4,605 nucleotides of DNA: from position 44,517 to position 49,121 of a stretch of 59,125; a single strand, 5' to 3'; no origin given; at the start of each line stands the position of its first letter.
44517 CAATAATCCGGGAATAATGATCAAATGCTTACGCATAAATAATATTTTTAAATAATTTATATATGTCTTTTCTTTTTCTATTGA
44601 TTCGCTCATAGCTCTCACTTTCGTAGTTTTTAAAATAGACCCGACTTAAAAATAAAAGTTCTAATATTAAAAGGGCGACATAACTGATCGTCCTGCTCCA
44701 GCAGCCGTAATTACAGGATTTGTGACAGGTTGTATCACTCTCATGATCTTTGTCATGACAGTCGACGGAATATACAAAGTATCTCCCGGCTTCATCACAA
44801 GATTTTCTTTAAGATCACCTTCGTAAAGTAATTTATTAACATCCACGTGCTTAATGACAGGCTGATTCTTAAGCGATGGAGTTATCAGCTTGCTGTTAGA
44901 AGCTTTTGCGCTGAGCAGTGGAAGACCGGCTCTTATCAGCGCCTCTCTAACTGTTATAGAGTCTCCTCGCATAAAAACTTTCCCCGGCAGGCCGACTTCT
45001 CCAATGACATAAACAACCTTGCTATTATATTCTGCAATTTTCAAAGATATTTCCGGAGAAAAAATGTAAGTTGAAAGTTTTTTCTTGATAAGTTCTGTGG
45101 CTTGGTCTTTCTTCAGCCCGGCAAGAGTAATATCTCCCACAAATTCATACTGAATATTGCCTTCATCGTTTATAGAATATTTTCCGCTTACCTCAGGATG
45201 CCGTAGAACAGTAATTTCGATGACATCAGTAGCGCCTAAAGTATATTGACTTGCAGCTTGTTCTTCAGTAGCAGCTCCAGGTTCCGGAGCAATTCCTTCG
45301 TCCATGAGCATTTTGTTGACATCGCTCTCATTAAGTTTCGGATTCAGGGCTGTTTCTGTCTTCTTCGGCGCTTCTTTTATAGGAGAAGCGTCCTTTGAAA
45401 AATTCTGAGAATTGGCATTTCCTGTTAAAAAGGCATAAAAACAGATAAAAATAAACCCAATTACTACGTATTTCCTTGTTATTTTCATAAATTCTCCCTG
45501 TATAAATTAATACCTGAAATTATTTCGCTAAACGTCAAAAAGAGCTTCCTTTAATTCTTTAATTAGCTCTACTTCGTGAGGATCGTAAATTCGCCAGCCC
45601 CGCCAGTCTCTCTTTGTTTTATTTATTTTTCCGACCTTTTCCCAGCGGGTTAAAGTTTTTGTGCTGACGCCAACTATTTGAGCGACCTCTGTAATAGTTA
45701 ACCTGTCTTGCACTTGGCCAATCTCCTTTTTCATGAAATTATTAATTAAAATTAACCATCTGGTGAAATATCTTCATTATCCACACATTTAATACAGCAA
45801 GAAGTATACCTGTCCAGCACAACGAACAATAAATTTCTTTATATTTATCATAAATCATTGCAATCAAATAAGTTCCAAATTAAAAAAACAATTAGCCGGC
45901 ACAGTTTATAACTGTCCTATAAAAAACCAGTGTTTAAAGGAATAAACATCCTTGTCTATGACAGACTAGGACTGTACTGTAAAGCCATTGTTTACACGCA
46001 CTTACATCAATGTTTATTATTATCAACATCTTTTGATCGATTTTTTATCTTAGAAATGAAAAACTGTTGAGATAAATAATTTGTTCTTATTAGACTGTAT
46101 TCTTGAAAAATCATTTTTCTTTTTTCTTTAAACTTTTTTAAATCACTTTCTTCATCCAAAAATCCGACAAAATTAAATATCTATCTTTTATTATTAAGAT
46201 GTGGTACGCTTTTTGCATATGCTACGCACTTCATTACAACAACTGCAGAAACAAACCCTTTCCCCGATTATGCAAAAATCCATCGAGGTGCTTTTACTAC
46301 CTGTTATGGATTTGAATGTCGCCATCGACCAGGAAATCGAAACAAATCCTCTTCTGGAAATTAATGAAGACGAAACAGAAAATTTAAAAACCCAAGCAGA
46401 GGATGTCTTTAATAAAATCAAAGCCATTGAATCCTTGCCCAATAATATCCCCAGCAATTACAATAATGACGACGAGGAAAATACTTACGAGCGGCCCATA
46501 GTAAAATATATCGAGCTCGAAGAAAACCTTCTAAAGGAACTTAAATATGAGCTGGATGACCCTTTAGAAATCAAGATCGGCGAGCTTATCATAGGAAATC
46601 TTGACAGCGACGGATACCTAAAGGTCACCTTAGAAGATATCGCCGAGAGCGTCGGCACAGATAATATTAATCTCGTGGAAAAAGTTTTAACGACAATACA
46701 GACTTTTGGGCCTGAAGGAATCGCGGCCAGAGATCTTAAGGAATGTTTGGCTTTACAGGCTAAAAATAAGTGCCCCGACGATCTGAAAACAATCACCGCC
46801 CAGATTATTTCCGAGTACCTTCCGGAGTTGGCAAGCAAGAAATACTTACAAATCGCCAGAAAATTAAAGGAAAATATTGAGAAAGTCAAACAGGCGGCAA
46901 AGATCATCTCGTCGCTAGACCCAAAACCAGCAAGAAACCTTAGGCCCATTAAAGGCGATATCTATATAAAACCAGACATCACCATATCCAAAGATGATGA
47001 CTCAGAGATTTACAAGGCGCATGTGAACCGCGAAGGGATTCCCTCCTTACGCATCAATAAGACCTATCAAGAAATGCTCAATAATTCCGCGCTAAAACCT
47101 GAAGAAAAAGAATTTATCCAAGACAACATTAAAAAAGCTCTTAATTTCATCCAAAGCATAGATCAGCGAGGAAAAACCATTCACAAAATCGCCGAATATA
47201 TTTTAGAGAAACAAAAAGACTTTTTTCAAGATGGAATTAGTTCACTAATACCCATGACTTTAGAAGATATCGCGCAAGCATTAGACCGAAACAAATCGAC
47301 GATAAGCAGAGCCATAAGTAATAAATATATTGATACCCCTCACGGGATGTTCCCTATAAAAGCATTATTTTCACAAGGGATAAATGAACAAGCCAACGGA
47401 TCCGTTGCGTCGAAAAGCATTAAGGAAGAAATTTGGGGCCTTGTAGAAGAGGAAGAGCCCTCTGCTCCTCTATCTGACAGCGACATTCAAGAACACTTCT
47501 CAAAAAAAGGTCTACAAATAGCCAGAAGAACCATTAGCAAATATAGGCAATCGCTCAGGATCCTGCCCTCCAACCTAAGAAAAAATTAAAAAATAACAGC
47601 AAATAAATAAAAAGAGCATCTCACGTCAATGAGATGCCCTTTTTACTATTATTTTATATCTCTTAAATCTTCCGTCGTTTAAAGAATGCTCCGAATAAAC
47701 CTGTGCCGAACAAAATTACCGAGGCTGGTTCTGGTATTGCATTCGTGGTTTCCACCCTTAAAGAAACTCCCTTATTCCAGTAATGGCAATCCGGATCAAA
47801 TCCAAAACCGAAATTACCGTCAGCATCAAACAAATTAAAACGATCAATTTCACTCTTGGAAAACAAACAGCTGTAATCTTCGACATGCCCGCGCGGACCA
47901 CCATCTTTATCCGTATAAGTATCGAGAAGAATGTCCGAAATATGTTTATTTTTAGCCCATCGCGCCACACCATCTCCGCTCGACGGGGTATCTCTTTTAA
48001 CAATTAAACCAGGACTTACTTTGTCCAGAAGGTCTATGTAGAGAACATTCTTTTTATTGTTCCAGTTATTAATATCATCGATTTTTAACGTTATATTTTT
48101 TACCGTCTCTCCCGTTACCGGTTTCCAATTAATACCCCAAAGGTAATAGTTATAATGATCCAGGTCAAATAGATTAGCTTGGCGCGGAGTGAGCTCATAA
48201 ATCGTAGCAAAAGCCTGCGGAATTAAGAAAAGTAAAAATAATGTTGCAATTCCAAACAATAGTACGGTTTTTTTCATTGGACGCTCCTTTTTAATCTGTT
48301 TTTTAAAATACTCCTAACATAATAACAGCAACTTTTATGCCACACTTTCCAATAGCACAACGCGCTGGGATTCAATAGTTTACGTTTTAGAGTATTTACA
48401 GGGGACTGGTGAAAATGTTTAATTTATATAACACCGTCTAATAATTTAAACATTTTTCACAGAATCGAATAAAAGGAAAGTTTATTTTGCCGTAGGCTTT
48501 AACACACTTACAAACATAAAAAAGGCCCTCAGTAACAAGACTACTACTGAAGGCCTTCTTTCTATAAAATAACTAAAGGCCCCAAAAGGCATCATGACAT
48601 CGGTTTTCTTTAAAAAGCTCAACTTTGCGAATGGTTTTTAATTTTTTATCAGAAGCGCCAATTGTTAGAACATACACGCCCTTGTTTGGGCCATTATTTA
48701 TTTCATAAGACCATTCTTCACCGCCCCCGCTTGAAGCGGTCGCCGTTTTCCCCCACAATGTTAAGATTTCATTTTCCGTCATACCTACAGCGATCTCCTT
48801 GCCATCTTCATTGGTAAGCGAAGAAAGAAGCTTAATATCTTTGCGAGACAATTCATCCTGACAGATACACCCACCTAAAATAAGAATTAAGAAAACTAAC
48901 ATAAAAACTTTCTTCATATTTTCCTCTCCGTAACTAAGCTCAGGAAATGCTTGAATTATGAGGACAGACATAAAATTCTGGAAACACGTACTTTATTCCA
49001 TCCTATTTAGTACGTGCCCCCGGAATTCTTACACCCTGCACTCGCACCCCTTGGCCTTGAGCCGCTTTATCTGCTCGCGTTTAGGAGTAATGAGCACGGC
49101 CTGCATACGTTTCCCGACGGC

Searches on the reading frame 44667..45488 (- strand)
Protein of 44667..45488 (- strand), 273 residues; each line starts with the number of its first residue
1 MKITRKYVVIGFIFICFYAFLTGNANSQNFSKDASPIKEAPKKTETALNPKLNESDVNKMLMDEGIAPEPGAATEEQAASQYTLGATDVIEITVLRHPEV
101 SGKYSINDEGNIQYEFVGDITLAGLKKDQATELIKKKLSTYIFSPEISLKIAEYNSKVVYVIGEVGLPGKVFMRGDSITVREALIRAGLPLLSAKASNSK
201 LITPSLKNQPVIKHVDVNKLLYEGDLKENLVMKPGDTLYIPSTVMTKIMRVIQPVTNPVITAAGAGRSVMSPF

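Call 74: search_protein_families(library=pfam, proteins=[window:44667-45488:-], max_evalue=0.001)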
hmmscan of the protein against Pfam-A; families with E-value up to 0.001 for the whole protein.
window:44667-45488:- (273 aa): 2 families
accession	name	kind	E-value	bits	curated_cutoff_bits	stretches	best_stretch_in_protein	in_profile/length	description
PF02563.21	Poly_export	-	4.2e-19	68.9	28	1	77-151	2-76/77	Polysaccharide biosynthesis/export protein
PF22461.2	SLBB_2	-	1e-06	29.2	27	1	157-240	1-79/79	SLBB domain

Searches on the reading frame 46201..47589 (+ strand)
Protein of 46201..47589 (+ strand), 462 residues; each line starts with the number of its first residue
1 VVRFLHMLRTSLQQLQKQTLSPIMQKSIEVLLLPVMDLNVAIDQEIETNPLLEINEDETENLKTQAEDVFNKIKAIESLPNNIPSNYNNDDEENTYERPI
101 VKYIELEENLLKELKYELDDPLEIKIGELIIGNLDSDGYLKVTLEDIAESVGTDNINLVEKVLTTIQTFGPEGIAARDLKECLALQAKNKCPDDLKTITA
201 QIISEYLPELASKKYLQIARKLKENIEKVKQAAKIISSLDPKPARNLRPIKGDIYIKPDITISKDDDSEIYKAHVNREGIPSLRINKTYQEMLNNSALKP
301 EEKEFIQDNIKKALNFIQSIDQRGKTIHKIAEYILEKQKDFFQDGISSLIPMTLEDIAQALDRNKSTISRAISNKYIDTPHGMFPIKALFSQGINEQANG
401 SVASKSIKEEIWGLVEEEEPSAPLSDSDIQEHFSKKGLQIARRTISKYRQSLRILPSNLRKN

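Call 74: search_protein_families(library=pfam, proteins=[window:46201-47589:+], max_evalue=0.001)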
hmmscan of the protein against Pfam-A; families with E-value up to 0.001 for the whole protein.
window:46201-47589:+ (462 aa): 3 families
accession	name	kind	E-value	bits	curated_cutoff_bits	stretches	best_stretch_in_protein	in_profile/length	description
PF04552.19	Sigma54_DBD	-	8.7e-53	178.8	22.8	1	304-461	2-159/160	Sigma-54, DNA binding domain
PF04963.19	Sigma54_CBD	-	2.5e-47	161.4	22.9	1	102-289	8-185/185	Sigma-54 factor, core binding domain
PF00309.25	Sigma54_AID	-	4e-10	39.8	23.8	1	11-54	3-46/46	Sigma-54 factor, Activator interacting domain (AID)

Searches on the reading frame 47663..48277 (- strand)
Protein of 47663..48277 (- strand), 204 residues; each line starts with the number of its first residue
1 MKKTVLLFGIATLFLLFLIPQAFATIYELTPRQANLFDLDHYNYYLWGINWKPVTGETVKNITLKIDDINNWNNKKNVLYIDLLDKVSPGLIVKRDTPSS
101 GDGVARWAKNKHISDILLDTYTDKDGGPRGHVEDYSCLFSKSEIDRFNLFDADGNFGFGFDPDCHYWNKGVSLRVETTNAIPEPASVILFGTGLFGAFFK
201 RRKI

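Call 74: search_protein_families(library=pfam, proteins=[window:47663-48277:-], max_evalue=0.001)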
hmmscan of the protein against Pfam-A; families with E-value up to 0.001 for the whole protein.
window:47663-48277:- (204 aa): 1 family
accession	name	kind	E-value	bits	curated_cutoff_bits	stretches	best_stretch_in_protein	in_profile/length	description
PF07589.16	PEP-CTERM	-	3.5e-06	27.3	20.7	1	180-202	1-24/24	PEP-CTERM motif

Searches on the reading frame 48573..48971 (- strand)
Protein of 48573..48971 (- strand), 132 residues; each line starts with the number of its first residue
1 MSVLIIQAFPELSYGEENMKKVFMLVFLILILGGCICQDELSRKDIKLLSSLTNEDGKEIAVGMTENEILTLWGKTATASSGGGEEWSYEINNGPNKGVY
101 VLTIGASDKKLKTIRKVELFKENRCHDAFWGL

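Call 74: search_protein_families(library=pfam, proteins=[window:48573-48971:-], max_evalue=0.001)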
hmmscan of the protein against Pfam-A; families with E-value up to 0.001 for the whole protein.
window:48573-48971:- (132 aa): 1 family
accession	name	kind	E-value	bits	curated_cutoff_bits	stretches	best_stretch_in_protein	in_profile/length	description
PF04355.18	BamE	-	0.00096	19.3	23.2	0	52-97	4-49/71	Outer membrane protein assembly factor BamE domain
